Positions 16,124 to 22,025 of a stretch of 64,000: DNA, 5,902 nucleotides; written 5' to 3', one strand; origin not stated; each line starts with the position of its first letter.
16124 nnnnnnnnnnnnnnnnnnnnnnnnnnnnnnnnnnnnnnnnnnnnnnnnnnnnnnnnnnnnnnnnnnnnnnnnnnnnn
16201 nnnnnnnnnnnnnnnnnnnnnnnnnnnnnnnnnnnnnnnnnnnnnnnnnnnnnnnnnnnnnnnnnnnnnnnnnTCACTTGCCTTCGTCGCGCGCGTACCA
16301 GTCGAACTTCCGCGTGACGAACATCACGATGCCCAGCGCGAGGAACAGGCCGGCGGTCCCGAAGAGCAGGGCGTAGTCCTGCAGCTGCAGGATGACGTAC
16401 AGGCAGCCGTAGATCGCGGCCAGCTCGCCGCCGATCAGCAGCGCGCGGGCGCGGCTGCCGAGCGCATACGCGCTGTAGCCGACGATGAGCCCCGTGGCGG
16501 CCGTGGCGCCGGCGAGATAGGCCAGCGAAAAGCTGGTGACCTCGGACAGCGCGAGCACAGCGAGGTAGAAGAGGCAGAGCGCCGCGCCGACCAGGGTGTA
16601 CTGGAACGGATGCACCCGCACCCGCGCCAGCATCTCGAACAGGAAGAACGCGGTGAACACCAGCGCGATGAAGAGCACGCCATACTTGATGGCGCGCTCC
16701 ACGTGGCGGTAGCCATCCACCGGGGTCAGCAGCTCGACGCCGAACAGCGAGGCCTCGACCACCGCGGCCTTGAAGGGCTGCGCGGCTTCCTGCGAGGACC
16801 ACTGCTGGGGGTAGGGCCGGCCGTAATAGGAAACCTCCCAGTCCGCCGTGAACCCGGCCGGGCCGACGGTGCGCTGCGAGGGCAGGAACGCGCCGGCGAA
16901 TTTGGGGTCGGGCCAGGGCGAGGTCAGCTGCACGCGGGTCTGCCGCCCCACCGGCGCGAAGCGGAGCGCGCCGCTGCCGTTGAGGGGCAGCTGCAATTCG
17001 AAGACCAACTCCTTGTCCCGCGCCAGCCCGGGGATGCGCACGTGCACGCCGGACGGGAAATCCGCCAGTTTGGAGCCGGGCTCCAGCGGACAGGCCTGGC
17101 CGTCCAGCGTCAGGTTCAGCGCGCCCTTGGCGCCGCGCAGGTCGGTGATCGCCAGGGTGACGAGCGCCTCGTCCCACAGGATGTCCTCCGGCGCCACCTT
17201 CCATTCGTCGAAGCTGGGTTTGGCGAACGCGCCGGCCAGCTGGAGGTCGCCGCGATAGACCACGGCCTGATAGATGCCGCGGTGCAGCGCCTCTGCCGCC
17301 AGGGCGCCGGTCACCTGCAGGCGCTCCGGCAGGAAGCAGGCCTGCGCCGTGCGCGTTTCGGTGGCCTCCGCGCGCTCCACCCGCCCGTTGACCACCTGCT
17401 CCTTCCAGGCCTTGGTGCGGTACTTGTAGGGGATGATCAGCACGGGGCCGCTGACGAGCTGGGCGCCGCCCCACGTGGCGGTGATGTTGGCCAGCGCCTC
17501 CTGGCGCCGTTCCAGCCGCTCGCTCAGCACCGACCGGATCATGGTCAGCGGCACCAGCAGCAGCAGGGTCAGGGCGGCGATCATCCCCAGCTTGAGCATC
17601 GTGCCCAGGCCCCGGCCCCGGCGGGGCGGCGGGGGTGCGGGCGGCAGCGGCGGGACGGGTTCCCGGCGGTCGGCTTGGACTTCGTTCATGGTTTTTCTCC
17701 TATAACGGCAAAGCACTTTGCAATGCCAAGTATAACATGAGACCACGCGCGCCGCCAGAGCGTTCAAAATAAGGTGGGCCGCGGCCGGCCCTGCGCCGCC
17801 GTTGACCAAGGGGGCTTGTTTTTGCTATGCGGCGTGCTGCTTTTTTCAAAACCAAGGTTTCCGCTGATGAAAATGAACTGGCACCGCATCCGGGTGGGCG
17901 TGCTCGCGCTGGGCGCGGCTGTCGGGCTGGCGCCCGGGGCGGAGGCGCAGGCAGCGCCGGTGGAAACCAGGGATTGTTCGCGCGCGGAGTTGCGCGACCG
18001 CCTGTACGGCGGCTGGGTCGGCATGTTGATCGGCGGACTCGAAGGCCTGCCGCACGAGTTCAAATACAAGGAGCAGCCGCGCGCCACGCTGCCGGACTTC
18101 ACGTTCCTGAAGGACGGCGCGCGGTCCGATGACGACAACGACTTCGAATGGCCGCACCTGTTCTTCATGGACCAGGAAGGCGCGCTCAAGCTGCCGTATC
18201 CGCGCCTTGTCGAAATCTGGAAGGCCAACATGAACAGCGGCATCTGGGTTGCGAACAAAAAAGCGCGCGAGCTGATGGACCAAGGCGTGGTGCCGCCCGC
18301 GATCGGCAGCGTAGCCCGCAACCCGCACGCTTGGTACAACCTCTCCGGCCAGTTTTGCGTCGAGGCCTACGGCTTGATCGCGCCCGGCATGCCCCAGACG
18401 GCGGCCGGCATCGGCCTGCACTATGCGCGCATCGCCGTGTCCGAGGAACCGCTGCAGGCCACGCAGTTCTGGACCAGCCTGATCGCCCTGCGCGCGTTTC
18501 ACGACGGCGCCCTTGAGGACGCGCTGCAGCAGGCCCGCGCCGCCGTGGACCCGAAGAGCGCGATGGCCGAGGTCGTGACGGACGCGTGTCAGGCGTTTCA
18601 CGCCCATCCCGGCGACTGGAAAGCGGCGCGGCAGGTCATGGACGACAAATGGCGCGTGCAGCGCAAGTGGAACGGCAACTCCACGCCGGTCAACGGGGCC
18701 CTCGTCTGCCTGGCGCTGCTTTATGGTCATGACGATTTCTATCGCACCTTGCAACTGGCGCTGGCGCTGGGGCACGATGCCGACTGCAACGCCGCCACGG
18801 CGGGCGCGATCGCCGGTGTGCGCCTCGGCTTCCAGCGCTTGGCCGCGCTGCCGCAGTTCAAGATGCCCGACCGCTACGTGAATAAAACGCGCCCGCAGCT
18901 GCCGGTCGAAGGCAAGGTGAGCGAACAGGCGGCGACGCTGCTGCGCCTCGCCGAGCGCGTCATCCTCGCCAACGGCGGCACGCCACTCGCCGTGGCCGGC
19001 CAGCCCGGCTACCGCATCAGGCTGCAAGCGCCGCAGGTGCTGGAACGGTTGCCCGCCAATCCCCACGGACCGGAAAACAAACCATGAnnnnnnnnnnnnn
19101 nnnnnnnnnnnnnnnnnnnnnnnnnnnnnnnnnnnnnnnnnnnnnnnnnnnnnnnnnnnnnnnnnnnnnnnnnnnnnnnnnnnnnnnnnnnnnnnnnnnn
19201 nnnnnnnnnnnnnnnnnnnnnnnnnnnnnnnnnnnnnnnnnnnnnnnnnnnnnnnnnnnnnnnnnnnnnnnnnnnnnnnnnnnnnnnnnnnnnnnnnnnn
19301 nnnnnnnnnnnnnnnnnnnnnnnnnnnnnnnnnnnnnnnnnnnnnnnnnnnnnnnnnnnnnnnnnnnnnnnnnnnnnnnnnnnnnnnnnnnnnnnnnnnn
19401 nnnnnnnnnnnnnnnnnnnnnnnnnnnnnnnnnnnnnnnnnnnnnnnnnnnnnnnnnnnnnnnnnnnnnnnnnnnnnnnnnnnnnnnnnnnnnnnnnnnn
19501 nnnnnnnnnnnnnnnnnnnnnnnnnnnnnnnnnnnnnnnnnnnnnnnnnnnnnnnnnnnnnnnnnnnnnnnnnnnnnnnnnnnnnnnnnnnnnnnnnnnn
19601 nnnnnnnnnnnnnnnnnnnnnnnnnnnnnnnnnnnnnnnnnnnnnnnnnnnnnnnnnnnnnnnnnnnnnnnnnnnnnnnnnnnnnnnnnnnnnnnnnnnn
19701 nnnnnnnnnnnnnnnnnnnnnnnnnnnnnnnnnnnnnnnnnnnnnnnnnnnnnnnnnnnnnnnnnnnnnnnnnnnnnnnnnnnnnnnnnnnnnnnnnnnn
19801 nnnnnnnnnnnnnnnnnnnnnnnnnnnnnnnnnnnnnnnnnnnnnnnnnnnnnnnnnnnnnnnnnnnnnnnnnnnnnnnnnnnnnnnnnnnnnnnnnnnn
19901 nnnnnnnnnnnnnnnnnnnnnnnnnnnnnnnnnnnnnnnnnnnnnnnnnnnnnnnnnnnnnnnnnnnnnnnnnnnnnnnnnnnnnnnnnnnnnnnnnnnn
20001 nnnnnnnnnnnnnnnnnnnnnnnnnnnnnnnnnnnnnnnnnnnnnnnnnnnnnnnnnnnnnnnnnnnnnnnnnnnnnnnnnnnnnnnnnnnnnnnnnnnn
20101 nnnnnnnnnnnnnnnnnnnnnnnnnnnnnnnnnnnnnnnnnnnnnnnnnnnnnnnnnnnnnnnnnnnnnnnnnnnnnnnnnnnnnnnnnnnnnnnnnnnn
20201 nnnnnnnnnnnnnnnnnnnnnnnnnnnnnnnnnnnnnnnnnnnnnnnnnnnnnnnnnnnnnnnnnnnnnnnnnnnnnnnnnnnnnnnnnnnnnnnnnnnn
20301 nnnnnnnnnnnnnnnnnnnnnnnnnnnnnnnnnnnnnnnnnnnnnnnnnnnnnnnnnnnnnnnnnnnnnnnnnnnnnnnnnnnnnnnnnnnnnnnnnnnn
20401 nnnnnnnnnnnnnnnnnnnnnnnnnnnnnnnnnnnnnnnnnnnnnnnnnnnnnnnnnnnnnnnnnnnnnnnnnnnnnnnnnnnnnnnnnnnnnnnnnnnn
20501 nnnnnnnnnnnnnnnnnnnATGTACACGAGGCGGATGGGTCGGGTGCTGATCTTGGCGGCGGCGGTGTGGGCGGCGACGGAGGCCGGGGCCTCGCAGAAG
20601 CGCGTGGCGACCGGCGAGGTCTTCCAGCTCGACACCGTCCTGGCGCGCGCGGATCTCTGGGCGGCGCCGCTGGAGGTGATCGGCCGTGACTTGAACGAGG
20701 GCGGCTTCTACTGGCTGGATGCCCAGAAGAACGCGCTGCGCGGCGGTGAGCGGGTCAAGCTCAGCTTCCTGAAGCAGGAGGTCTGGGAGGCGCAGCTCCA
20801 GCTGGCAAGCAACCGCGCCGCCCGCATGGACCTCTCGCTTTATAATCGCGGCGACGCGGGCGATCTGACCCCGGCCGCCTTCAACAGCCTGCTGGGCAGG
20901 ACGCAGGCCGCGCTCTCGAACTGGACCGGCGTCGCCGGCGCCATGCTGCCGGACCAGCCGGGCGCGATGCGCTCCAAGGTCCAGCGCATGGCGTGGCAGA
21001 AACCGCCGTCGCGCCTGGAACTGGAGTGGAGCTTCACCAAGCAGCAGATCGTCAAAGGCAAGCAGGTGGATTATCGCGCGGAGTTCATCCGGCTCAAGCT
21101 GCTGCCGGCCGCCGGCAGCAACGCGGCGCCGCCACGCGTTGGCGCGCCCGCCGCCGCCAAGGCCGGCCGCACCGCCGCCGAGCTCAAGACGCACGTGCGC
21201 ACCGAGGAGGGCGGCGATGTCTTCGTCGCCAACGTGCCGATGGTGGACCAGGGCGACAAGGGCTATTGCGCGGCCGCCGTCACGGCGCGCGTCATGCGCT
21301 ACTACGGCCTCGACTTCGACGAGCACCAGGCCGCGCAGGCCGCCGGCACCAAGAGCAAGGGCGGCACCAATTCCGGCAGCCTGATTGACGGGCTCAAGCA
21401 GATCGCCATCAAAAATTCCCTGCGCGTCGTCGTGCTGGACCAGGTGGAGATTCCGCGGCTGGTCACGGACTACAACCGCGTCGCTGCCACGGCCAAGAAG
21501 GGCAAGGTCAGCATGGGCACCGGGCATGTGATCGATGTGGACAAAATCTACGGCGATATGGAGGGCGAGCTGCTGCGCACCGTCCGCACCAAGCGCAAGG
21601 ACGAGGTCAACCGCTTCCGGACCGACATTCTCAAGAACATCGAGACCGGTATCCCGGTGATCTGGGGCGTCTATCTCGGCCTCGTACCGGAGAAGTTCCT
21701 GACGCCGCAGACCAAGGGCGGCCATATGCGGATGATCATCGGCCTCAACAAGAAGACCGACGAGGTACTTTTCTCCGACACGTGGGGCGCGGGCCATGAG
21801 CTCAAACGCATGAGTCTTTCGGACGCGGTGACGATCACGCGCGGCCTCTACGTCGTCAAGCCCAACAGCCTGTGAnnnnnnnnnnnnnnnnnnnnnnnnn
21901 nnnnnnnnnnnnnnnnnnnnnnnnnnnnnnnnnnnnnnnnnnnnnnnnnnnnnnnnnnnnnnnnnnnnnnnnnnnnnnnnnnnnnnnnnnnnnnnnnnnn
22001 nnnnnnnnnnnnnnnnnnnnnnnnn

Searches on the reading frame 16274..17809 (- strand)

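Call 49: search_protein_families(library=pfam, proteins=[window:16274-17809:-], max_evalue=0.001)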
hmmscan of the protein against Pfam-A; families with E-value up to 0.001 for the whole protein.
window:16274-17809:- (511 aa): 1 family
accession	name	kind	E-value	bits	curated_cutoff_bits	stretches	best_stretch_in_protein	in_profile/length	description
PF06123.17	CreD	-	3.1e-147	491.3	23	1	71-505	3-428/428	Inner membrane protein CreD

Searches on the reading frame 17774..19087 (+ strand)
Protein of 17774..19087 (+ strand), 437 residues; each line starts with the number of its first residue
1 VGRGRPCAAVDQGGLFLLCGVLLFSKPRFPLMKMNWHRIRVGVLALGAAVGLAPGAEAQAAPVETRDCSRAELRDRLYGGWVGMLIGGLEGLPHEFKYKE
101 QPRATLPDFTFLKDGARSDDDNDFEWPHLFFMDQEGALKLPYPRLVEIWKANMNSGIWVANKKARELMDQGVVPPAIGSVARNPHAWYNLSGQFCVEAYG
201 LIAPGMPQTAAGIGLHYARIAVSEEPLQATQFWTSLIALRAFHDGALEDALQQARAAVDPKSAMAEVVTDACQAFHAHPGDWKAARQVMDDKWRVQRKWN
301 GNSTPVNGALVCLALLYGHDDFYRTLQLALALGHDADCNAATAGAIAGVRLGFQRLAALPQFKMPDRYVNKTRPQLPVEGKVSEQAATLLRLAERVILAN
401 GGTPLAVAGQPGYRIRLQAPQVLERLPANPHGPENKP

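Call 49: search_protein_families(library=pfam, proteins=[window:17774-19087:+], max_evalue=0.001)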
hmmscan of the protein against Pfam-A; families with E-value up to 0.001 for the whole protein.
window:17774-19087:+ (437 aa): 1 family
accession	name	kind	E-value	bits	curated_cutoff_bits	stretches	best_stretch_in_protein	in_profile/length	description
PF03747.19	ADP_ribosyl_GH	-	5.1e-22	79.3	26.2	1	79-356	1-284/287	ADP-ribosylglycohydrolase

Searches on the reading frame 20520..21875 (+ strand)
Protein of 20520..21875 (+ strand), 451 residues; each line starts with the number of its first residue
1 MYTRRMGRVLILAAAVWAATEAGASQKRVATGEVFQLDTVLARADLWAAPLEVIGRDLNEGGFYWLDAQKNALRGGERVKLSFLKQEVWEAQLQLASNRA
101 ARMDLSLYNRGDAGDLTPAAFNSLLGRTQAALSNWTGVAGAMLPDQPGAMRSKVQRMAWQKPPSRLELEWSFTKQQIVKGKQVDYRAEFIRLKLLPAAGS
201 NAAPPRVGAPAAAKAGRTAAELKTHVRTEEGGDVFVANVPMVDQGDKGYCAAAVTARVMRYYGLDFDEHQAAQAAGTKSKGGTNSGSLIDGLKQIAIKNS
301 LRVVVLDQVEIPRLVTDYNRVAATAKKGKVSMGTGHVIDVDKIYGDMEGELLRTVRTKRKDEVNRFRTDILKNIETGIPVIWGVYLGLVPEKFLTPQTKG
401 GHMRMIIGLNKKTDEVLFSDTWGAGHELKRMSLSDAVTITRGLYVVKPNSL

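Call 50: search_protein_families(library=pfam, proteins=[window:20520-21875:+], max_evalue=0.001)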
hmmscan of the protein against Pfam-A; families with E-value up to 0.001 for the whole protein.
window:20520-21875:+ (451 aa): 1 family
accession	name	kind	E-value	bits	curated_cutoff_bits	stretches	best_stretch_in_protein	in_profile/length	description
PF13529.12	Peptidase_C39_2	-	8.4e-11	43.1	24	1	322-422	38-143/143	Peptidase_C39 like family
